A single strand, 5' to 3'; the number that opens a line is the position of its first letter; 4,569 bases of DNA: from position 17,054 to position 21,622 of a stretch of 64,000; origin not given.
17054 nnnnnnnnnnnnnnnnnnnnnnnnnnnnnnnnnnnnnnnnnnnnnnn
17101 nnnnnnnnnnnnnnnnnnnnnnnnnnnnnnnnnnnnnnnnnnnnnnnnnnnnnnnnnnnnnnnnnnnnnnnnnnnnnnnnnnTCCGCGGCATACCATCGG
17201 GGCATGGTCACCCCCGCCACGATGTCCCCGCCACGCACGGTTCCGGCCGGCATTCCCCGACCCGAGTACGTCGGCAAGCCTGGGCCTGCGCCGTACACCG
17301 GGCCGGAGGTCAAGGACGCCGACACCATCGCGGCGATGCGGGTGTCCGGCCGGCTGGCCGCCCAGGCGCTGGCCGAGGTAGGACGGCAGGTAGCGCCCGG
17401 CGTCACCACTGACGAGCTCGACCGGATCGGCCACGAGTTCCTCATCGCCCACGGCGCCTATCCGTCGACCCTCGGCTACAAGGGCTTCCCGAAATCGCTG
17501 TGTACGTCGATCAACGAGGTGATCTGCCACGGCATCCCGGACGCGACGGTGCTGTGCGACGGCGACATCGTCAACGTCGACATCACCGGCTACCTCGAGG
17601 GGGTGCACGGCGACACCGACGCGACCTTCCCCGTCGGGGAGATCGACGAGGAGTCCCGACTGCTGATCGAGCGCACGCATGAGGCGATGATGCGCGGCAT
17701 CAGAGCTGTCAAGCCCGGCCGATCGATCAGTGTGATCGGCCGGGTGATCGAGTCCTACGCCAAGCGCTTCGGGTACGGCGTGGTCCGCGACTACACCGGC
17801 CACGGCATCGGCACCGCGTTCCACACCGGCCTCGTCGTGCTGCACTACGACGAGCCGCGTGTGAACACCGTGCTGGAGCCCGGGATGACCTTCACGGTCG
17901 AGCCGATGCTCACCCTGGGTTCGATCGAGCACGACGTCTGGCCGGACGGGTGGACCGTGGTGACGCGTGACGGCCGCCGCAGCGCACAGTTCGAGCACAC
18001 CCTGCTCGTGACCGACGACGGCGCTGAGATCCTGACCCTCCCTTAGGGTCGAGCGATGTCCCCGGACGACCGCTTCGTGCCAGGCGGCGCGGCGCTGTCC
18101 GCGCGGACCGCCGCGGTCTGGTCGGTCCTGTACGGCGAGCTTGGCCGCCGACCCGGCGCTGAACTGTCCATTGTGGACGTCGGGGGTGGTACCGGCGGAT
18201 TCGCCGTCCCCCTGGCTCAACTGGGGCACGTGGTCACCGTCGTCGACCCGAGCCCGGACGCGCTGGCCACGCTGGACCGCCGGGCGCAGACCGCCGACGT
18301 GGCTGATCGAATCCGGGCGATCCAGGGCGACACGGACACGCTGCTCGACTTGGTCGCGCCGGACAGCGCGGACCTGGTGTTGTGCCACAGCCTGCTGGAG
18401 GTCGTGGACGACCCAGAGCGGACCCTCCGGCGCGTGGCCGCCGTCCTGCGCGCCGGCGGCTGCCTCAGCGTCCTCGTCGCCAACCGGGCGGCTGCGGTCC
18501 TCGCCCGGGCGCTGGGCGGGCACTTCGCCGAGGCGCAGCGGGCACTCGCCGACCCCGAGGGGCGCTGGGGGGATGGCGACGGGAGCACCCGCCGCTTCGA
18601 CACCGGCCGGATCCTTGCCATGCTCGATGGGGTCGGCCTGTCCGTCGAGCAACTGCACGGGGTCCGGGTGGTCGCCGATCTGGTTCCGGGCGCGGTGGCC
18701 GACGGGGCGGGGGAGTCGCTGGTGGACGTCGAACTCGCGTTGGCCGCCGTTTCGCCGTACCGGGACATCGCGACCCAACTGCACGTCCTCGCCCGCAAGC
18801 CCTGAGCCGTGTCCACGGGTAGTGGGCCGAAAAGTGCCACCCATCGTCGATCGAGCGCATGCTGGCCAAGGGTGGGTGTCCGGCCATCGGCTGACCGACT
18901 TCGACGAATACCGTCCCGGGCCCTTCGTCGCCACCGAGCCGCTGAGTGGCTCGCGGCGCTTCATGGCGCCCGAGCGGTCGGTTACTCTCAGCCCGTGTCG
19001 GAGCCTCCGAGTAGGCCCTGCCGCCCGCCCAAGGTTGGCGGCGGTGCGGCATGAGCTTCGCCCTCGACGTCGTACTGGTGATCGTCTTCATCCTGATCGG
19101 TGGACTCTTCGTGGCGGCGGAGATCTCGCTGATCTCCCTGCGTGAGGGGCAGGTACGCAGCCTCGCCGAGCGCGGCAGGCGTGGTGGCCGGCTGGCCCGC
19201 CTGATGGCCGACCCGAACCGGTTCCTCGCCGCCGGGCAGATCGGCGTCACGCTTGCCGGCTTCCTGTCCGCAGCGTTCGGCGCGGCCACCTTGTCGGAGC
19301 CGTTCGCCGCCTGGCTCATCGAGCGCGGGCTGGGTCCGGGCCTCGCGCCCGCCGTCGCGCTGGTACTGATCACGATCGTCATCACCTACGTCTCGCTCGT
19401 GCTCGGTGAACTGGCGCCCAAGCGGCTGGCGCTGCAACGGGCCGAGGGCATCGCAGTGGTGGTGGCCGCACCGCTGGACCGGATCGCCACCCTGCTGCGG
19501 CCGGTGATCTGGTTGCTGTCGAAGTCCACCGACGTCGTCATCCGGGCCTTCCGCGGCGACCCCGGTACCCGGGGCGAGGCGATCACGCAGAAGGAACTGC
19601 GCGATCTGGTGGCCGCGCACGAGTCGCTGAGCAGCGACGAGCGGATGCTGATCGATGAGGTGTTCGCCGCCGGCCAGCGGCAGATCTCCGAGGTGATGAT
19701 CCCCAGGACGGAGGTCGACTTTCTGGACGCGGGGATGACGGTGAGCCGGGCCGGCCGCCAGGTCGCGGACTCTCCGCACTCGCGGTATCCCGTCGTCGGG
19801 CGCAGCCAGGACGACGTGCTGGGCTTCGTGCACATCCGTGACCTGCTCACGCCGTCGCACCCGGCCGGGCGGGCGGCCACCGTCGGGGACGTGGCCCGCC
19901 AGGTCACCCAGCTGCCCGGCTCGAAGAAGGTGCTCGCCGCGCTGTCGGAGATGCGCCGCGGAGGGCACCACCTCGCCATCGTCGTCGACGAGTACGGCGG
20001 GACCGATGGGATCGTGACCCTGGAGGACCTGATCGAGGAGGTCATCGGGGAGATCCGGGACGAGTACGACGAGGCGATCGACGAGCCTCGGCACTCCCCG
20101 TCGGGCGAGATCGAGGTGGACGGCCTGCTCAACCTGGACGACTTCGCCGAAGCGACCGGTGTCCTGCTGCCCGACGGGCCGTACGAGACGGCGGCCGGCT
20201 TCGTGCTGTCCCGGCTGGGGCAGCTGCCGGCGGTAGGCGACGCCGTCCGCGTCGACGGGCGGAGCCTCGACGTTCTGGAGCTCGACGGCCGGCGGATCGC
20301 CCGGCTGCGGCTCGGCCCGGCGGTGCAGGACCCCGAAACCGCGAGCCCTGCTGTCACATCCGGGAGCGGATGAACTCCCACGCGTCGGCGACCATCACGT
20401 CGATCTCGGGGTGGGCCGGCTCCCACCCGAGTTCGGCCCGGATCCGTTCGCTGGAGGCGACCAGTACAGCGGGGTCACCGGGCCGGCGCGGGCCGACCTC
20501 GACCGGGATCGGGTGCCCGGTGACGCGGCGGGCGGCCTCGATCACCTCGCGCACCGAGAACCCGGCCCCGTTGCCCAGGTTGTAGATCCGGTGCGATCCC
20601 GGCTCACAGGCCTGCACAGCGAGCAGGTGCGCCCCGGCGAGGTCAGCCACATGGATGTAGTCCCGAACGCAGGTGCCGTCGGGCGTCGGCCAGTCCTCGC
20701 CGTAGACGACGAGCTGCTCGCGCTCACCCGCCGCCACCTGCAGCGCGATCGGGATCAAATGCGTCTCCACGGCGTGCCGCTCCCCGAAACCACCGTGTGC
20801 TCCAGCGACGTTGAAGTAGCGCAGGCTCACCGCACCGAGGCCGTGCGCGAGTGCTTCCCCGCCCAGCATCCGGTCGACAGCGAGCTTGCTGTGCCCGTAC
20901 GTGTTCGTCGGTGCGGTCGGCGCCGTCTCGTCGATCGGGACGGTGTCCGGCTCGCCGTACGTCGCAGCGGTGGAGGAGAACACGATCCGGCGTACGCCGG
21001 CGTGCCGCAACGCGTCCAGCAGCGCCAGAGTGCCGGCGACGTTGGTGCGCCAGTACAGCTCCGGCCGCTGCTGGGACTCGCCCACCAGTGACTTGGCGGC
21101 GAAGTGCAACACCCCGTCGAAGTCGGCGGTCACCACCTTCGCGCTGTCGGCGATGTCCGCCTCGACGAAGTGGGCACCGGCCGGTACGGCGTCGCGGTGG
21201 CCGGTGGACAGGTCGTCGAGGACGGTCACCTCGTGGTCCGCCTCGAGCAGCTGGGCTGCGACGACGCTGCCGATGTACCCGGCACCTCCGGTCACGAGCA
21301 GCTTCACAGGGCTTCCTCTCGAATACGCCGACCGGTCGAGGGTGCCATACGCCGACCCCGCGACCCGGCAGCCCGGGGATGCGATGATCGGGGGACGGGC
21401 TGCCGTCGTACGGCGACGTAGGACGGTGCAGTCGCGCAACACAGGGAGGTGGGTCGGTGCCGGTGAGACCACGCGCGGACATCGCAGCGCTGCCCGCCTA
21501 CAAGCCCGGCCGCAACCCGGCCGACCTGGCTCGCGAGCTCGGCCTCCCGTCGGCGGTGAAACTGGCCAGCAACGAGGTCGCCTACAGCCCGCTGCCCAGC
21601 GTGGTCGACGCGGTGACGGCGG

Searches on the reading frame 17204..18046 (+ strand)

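Call 23: search_protein_families(library=pfam, proteins=[window:17204-18046:+], max_evalue=0.001)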
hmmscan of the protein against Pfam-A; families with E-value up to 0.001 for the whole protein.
window:17204-18046:+ (280 aa): 1 family
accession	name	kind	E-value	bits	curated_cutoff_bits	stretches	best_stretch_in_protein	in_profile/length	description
PF00557.29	Peptidase_M24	-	1.1e-49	169.5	23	1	44-271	2-208/208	Metallopeptidase family M24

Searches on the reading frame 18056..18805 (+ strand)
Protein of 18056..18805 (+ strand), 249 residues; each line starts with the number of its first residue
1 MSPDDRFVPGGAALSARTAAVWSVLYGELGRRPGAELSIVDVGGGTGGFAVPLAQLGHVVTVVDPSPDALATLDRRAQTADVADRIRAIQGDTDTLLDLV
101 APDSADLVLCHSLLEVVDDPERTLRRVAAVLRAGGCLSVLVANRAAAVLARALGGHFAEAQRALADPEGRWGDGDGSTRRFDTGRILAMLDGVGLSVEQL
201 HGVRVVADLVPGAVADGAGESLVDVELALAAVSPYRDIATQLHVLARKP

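Call 23: search_protein_families(library=pfam, proteins=[window:18056-18805:+], max_evalue=0.001)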
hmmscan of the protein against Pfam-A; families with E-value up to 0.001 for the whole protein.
window:18056-18805:+ (249 aa): 9 families
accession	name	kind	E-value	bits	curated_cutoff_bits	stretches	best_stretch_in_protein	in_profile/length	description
PF08241.18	Methyltransf_11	-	4.2e-17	63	21.2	1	40-137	1-93/95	Methyltransferase domain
PF13649.12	Methyltransf_25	-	4.6e-16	59.7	27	1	39-135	1-97/97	Methyltransferase domain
PF08242.18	Methyltransf_12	-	1.1e-15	58.6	30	1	40-137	1-98/98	Methyltransferase domain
PF13489.12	Methyltransf_23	-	5.7e-13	49.4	27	1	31-147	18-124/164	Methyltransferase domain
PF13847.12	Methyltransf_31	-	8.8e-12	45.4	27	1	37-149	5-119/145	Methyltransferase domain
PF09445.16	Methyltransf_15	-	1.3e-06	28.5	22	1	39-109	4-76/165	RNA cap guanine-N2 methyltransferase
PF01209.24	Ubie_methyltran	-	6.4e-06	26.1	20.1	1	33-145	47-157/233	ubiE/COQ5 methyltransferase family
PF05175.20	MTS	-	0.00067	19.8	23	1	37-148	33-146/170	Methyltransferase small domain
PF02475.24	TRM5-TYW2_MTfase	-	0.00069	20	28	1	39-108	40-108/164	TRM5/TYW2 methyltransferase domain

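Call 76: search_protein_families(library=ncbifam, proteins=[window:18056-18802:+], max_evalue=0.001)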
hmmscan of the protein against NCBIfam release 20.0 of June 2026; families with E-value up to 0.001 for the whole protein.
window:18056-18802:+ (249 aa): 20 families
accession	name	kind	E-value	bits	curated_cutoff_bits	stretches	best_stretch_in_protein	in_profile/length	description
NF008264.0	PRK11036.1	equivalog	7e-26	91.2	366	1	15-249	24-255/261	tRNA uridine 5-oxyacetic acid(34) methyltransferase CmoM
NF043040.1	corrin_prot_MT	hypoth_equivalog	2.1e-13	50.2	180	1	36-153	42-161/216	corrinoid protein-associated methyltransferase CpaM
TIGR01983.1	UbiG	equivalog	8.4e-13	48.1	102.95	1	35-149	49-161/228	bifunctional 2-polyprenyl-6-hydroxyphenol methylase/3-demethylubiquinol 3-O-methyltransferase UbiG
NF045667.1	MTase_DVU1556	equivalog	7e-12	45.3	155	1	9-139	5-119/213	DVU_1556 family methyltransferase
NF041820.1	daptide_MTase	equivalog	4.2e-10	39.5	175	1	38-146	39-149/243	daptide-type RiPP biosynthesis methyltransferase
TIGR01934.1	MenG_MenH_UbiE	subfamily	5.6e-08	32.4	158.35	1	33-146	38-148/223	ubiquinone/menaquinone biosynthesis methyltransferase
NF001244.0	PRK00216.1-5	equivalog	7.6e-07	28.6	216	1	35-146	50-160/236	bifunctional demethylmenaquinone methyltransferase/2-methoxy-6-polyprenyl-1,4-benzoquinol methylase UbiE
TIGR02021.1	BchM-ChlM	equivalog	9.3e-06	25.2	158.9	1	37-163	56-178/218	magnesium protoporphyrin IX methyltransferase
TIGR02072.1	BioC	equivalog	1e-05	25.5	184.95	1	37-138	36-131/244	malonyl-ACP O-methyltransferase BioC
TIGR04345.1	ovoA_Cterm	equivalog_domain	0.0001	21.9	170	1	78-139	110-169/242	putative 4-mercaptohistidine N1-methyltransferase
TIGR00536.1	hemK_fam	subfamily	0.0001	21.5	115.5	1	37-92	116-173/286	HemK family protein methyltransferase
NF045649.1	2X_seleno_MduS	exception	0.00011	21.3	380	1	38-137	44-145/338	methyltransferase domain-containing selenoprotein MduS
TIGR03534.1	RF_mod_PrmC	equivalog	0.00013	21.6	199.1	1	35-109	88-161/253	peptide chain release factor N(5)-glutamine methyltransferase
NF041255.1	mycofact_MftM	equivalog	0.00026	20.4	200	1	38-122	142-222/289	mycofactocin oligosaccharide methyltransferase MftM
NF041537.1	ArsM_AhpD_UU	exception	0.00048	19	510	1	38-143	79-182/345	arsenite methyltransferase/AhpD domain selenoprotein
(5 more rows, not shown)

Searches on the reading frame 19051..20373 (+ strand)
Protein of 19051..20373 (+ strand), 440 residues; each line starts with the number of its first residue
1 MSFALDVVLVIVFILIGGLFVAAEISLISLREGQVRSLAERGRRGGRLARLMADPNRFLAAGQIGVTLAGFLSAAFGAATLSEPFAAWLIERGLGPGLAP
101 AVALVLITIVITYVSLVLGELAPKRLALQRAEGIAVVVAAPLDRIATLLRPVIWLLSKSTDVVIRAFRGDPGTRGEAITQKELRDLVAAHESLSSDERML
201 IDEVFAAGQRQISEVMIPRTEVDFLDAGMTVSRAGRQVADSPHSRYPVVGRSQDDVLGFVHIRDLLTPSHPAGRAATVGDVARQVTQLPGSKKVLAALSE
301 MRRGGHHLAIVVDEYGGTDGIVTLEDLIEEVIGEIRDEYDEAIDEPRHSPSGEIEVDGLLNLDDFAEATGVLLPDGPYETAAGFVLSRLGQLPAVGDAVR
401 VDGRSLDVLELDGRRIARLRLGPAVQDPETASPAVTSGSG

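Call 23: search_protein_families(library=pfam, proteins=[window:19051-20373:+], max_evalue=0.001)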
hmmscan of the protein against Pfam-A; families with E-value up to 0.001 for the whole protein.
window:19051-20373:+ (440 aa): 3 families
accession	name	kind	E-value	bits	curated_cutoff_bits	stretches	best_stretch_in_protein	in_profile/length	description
PF01595.25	CNNM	-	2.1e-42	145.3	28.4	1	9-192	2-173/181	Cyclin M transmembrane N-terminal domain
PF03471.22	CorC_HlyC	-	2.3e-19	69.6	27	1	350-421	4-77/81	Transporter associated domain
PF00571.33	CBS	-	2.5e-14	53.8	24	2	278-332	1-56/57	CBS domain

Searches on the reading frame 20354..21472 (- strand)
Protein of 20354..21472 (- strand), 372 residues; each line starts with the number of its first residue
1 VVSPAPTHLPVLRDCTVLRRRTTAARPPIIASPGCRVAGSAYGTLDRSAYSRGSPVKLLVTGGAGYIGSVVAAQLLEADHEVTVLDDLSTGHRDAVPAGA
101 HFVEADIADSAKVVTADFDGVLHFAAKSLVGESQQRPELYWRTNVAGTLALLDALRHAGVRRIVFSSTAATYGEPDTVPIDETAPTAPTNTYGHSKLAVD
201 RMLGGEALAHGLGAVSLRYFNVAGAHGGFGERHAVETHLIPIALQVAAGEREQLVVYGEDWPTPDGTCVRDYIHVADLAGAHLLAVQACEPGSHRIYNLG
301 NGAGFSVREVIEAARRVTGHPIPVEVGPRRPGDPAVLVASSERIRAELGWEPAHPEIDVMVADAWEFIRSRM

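Call 23: search_protein_families(library=pfam, proteins=[window:20354-21472:-], max_evalue=0.001)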
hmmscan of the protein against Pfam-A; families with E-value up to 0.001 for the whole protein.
window:20354-21472:- (372 aa): 8 families
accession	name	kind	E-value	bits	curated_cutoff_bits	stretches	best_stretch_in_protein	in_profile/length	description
PF01370.27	Epimerase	-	2.2e-58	198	20.9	1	59-300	2-240/240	NAD dependent epimerase/dehydratase family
PF16363.11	GDP_Man_Dehyd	-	5.7e-50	171.1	27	1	59-353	1-322/332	GDP-mannose 4,6 dehydratase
PF01073.25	3Beta_HSD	-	7.5e-15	55.1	22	1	59-287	1-230/280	3-beta hydroxysteroid dehydrogenase/isomerase family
PF04321.23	RmlD_sub_bind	-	1e-10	41.6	27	1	57-201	2-134/287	RmlD substrate binding domain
PF02719.21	Polysacc_synt_2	-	3.5e-09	36.7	20.2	1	58-227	1-176/293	Polysaccharide biosynthesis protein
PF13460.12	NAD_binding_10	-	1.2e-08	35.5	27.2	1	62-175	1-105/184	NAD(P)H-binding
PF05368.20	NmrA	-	1.8e-07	31.5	27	1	57-169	4-108/298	NmrA-like family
PF07993.18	NAD_binding_4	-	6.9e-06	25.8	20.1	0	111-224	82-209/258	Male sterility protein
